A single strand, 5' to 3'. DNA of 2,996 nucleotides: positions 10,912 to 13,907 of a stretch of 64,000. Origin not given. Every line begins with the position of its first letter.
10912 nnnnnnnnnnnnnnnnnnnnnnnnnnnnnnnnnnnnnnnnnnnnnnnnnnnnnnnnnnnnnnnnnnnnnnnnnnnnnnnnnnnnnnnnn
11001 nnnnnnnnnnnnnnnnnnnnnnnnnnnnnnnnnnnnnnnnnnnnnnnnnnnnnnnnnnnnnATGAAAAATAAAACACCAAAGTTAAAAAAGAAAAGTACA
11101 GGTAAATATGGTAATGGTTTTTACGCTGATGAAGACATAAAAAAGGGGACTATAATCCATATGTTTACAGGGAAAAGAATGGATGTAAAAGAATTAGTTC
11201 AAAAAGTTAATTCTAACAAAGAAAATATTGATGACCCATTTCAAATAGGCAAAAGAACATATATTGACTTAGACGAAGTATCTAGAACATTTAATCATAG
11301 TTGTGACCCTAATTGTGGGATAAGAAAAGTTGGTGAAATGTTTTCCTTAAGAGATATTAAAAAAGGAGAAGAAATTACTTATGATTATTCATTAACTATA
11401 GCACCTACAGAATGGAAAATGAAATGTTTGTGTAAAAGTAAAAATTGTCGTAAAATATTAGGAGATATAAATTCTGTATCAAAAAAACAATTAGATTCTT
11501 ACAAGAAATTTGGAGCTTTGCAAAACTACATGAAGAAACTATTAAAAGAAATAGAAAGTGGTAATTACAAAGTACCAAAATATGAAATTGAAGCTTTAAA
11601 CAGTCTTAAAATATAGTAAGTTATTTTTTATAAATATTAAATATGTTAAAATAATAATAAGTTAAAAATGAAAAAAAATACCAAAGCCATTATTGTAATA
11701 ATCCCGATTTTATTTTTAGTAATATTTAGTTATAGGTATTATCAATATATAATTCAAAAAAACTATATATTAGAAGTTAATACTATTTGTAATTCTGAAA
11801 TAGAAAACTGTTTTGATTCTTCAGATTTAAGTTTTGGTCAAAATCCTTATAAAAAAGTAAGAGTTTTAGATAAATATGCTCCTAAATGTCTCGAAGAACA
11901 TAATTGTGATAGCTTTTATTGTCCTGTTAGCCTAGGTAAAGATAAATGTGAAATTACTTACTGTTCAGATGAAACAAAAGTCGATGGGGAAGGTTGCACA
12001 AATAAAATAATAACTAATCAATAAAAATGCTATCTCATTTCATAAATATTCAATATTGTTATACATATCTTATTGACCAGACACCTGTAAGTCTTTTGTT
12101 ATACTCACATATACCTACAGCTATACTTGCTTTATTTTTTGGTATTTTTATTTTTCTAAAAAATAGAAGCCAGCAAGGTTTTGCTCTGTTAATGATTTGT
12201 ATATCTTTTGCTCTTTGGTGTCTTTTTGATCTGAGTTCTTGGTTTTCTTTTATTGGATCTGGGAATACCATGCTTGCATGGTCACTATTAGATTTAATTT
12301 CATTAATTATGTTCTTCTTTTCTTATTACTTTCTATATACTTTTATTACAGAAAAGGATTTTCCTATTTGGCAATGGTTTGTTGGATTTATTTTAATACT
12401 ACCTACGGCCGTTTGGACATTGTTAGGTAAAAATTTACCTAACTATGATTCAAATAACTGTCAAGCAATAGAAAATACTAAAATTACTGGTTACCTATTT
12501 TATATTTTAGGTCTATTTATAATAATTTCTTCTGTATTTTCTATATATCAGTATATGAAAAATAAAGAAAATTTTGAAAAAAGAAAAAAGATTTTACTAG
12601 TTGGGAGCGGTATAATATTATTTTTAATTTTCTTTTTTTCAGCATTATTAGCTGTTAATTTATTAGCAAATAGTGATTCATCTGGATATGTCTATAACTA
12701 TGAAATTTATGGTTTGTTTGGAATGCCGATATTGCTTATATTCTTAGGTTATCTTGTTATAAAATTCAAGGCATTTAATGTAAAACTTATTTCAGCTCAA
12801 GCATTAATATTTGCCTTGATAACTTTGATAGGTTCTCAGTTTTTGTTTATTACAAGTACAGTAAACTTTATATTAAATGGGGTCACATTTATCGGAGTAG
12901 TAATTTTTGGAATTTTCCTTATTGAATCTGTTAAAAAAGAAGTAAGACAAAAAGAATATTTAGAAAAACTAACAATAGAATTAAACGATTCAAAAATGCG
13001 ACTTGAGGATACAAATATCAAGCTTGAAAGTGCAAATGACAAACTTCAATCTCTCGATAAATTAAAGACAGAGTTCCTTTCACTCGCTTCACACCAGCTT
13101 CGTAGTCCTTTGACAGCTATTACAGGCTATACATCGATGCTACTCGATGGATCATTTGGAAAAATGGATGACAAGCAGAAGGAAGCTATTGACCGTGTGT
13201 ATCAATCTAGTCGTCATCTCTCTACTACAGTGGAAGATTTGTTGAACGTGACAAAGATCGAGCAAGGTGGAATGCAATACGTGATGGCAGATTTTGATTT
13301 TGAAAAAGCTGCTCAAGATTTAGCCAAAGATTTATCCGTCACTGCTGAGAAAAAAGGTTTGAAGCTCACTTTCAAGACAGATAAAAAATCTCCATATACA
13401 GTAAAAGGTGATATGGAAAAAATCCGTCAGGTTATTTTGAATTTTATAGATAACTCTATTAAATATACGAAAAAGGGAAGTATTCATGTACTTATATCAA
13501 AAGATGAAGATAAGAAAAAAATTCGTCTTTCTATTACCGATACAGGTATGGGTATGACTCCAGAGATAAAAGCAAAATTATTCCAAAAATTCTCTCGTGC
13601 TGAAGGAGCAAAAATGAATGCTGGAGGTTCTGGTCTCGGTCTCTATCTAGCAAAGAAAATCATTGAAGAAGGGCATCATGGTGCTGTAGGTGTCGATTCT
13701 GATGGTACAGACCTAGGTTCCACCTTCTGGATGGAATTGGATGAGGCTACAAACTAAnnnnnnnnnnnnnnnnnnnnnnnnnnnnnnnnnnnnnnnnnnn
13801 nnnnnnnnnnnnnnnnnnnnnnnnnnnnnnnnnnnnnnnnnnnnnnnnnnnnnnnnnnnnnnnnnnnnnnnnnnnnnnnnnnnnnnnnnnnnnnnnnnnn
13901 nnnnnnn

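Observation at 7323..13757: Compact RiPP-like locus: small Cys peptides, HExxH peptidase, RRE-YcaO fusion, SET methyltransferase, Cys-rich secreted protein, orphan 7TM histidine kinase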

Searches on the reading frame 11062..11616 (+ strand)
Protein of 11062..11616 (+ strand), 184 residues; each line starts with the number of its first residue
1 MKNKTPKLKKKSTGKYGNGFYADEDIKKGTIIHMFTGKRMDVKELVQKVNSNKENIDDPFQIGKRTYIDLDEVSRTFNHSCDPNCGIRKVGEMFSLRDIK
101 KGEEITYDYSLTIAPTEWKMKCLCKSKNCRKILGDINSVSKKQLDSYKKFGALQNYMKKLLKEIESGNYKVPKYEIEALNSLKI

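Call 3: search_protein_families(library=pfam, proteins=[window:11062-11616:+], max_evalue=1)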
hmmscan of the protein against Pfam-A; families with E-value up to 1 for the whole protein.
window:11062-11616:+ (184 aa): 5 families
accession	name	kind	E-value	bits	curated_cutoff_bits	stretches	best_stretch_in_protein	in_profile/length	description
PF00856.33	SET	-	1.7e-15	57.8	22.4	1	17-110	1-105/105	SET domain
PF00964.22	Elicitin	-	0.002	18.5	25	1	105-140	26-62/88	Elicitin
PF13482.12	RNase_H_2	-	0.0087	16.5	22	1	23-94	52-113/165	RNase_H superfamily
PF11474.14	TEN_TERT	-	0.022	15.4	25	1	121-170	56-103/156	Telomerase reverse transcriptase, TEN domain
PF08666.17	SAF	-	0.1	13.6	21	0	19-46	3-27/63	SAF domain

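Call 4: search_protein_families(library=ncbifam, proteins=[window:11062-11616:+], max_evalue=1)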
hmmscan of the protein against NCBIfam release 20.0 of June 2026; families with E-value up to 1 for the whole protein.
window:11062-11616:+ (184 aa): 1 family
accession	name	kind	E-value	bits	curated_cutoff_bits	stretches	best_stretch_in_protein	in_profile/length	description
NF043024.1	T4SS_AnkI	equivalog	1.6e-05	23.9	550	1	16-109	34-139/439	Dot/Icm T4SS effector AnkI/LegAS4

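Call 83: find_homologous_proteins(query=window:11062-11616:+)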
Query window:11062-11616:+ (184 aa): 498 proteins with E <= 0.001 among 568 candidates; the best 120 are listed.
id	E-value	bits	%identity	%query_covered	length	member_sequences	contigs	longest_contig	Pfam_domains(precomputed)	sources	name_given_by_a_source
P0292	1.1e-117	408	100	100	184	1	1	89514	PF00856.34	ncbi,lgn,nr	ncbi:MAG: SET domain-containing protein-lysine N-methyltransferase [Candidatus Nomurabacteria bacter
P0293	1.4e-82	294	73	98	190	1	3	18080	PF00856.34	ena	-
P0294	8.7e-80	285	71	98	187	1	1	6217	PF00856.34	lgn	-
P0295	1.1e-78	281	68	97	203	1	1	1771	PF00856.34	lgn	-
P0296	4.1e-78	279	67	96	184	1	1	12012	PF00856.34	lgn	-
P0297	6.0e-78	279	69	97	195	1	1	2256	PF00856.34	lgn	-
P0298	6.3e-78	279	69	97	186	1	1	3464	PF00856.34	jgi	jgi:hypothetical protein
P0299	1.0e-77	278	65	100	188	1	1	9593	PF00856.34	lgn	-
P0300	1.2e-77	278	67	97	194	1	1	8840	PF00856.34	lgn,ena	-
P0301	4.7e-77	276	69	97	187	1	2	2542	PF00856.34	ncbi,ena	-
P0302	8.3e-77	275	71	94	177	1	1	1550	PF00856.34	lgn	-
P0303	8.4e-77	275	69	98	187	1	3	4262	PF00856.34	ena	-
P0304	9.8e-77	275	70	97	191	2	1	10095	PF00856.34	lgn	-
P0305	1.9e-76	274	69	96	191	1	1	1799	PF00856.34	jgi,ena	-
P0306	8.0e-76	272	66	97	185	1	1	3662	PF00856.34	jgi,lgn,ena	-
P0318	1.8e-74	267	66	97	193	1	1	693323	PF00856.34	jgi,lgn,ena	-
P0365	2.4e-70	254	66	96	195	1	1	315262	PF00856.34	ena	-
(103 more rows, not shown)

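Call 84: find_encoding_contigs(protein=P0318, flank=5000, max_places=1)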
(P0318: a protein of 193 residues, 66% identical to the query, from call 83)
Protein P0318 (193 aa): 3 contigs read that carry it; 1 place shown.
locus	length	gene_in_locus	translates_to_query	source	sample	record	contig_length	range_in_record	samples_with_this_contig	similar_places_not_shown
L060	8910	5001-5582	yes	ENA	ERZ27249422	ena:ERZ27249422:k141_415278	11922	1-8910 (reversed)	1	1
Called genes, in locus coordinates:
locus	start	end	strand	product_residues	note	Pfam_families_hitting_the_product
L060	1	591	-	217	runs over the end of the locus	PF12804:NTP_transf_3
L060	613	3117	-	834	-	PF00133:tRNA-synt_1, PF09334:tRNA-synt_1g, PF13603:tRNA-synt_1_2, PF00133:tRNA-synt_1, PF08264:Anticodon_1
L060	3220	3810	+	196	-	-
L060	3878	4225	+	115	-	-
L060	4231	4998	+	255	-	-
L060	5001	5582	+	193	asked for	PF00856:SET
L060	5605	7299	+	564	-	PF02518:HATPase_c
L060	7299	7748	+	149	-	-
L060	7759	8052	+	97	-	PF06163:DUF977 (weak), PF22168:DIP2311-like_C (weak), PF13412:HTH_24 (weak), PF08220:HTH_DeoR (weak)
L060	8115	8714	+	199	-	PF08279:HTH_11 (faint), PF13412:HTH_24 (weak)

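Call 85: find_encoding_contigs(protein=P0365, flank=5000, max_places=1)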
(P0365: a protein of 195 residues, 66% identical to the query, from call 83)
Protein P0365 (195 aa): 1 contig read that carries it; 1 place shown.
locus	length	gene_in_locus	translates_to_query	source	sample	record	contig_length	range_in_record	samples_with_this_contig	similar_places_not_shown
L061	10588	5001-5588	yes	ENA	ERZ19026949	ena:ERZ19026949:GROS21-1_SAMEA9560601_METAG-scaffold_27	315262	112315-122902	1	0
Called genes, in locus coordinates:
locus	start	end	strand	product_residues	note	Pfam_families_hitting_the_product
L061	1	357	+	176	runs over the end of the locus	-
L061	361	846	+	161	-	-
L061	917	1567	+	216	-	-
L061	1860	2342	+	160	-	-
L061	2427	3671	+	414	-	PF00675:Peptidase_M16, PF05193:Peptidase_M16_C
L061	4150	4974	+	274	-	-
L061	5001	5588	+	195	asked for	PF00856:SET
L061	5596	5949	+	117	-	-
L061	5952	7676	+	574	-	PF00512:HisKA, PF02518:HATPase_c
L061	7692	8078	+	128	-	PF02452:PemK_toxin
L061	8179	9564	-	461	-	PF01406:tRNA-synt_1e, PF00133:tRNA-synt_1 (faint), PF09334:tRNA-synt_1g (faint), PF23493:CysS_C (weak)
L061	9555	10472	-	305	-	PF01544:CorA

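Call 96: search_protein_families(library=padloc, proteins=[window:11062-11616:+], max_evalue=0.01)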
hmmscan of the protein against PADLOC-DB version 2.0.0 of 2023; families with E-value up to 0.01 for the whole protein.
window:11062-11616:+ (184 aa): 0 families

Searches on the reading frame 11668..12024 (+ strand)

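Call 3: search_protein_families(library=pfam, proteins=[window:11668-12024:+], max_evalue=1)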
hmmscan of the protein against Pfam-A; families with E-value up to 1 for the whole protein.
window:11668-12024:+ (118 aa): 0 families

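Call 4: search_protein_families(library=ncbifam, proteins=[window:11668-12024:+], max_evalue=1)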
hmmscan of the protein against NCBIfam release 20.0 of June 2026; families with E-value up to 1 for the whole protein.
window:11668-12024:+ (118 aa): 2 families
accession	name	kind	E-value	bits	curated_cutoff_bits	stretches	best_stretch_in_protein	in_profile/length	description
NF011072.0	PRK14502.1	equivalog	0.038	12.3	762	1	5-77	148-215/694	bifunctional mannosyl-3-phosphoglycerate synthase/mannosyl-3 phosphoglycerate phosphatase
NF047981.1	RC1041_fam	subfamily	0.19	11.4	90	1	2-35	18-53/57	RC1041 family protein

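Call 96: search_protein_families(library=padloc, proteins=[window:11668-12024:+], max_evalue=0.01)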
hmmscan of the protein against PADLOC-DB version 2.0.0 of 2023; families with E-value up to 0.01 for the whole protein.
window:11668-12024:+ (118 aa): 0 families

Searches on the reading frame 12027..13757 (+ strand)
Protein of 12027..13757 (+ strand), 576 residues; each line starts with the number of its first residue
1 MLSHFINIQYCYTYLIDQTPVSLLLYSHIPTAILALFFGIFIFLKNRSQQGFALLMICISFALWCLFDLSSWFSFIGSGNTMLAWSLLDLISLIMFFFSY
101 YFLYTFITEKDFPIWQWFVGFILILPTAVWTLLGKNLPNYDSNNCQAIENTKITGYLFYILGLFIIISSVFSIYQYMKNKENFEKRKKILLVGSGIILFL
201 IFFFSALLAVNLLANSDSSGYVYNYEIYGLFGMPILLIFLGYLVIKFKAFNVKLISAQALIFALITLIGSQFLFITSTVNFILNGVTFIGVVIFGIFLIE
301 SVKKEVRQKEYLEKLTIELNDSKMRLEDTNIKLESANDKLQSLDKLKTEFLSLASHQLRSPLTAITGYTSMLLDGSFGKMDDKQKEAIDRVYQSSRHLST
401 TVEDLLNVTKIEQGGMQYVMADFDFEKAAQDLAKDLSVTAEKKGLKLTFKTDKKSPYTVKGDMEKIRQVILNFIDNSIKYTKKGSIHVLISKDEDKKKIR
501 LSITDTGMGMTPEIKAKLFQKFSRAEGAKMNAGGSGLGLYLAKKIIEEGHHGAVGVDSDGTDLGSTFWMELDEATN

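Call 3: search_protein_families(library=pfam, proteins=[window:12027-13757:+], max_evalue=1)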
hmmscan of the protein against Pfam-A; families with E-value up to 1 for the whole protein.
window:12027-13757:+ (576 aa): 6 families
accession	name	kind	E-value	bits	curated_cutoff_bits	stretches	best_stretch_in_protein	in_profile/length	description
PF02518.31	HATPase_c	-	4.3e-24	85.5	26.4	1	461-573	1-109/111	Histidine kinase-, DNA gyrase B-, and HSP90-like ATPase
PF00512.31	HisKA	-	2.1e-16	60.1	26.9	1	347-414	2-66/66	His Kinase A (phospho-acceptor) domain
PF13589.12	HATPase_c_3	-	0.00052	20.5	25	1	467-542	4-80/137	Histidine kinase-, DNA gyrase B-, and HSP90-like ATPase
PF13581.12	HATPase_c_2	-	0.004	17.6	27.4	1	476-548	42-111/127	Histidine kinase-like ATPase domain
PF03729.18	DUF308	-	0.041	14.6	25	1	156-200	23-66/73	Short repeat of unknown function (DUF308)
PF11694.13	DUF3290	-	0.48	10.8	31.3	0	149-200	10-61/144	Protein of unknown function (DUF3290)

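Call 4: search_protein_families(library=ncbifam, proteins=[window:12027-13757:+], max_evalue=1)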
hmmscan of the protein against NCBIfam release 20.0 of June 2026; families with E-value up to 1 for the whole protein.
window:12027-13757:+ (576 aa): 85 families (the best 25 are shown)
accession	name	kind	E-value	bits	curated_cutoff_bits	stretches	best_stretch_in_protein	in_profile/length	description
TIGR02956.1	TMAO_torS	equivalog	7.7e-49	166.6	676.5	1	310-571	423-680/967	TMAO reductase system sensor histidine kinase/response regulator TorS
NF046044.1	PnpS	equivalog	5.4e-48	163.9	400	1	339-571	162-389/390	two-component system histidine kinase PnpS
NF008318.0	PRK11107.1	equivalog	1.2e-46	159.3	890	1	312-572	258-517/920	two-component sensor histidine kinase BarA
TIGR02966.1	phoR_proteo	equivalog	3.7e-42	144.5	334.2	1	339-569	106-331/333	phosphate regulon sensor histidine kinase PhoR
NF045901.1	HisKinLetSLeg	equivalog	5.9e-40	137.1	1650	1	309-570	255-515/906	two-component system sensor histidine kinase LetS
NF008302.0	PRK11091.1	equivalog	2.9e-39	134.9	838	1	336-572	272-504/779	aerobic respiration two-component sensor histidine kinase ArcB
NF047874.1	MASE3_PAS_HK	subfamily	1.3e-38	133.3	560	2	341-572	392-624/655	MASE3 domain-containing sensor histidine kinase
NF038297.2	hybrid_HK_HrmK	equivalog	1.6e-38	132.8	725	1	326-570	214-454/607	hybrid histidine kinase/response regulator HrmK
NF041947.1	LuxQ_Vibrio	equivalog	5.2e-37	127.2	1200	1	335-571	460-694/843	quorum-sensing autoinducer 2 sensor kinase/phosphatase LuxQ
NF033092.0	HK_WalK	equivalog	1.7e-35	122.7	725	1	341-571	366-592/594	cell wall metabolism sensor histidine kinase WalK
NF006800.0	PRK09303.1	equivalog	7.5e-34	117.3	342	1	315-569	119-373/383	histidine kinase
NF041735.1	hist_kin_RppB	equivalog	9.1e-33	113.7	400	1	349-571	218-437/438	two-component system sensor histidine kinase RppB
NF041832.1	near_NosP_CTERM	subfamily_domain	7.7e-31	107.5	400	1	347-572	7-224/370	NahK/ErcS family hybrid sensor histidine kinase/response regulator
NF041880.1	EPS_EpsF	equivalog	1.5e-30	106.1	900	1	336-569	263-489/492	response regulator EpsF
NF045911.1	TCSHisKinNblS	equivalog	4.7e-30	104.5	1000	1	342-572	383-619/621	two-component system sensor histidine kinase NblS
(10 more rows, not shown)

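Call 96: search_protein_families(library=padloc, proteins=[window:12027-13757:+], max_evalue=0.01)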
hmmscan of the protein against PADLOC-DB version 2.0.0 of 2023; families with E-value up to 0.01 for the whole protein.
window:12027-13757:+ (576 aa): 2 families
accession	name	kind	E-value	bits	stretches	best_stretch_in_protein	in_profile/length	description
PDLC04647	PDC-M43B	-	1.4e-08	32.2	1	456-547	218-309/347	-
PDLC04649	PDC-M43B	-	2.9e-05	21.2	1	443-547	206-310/345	-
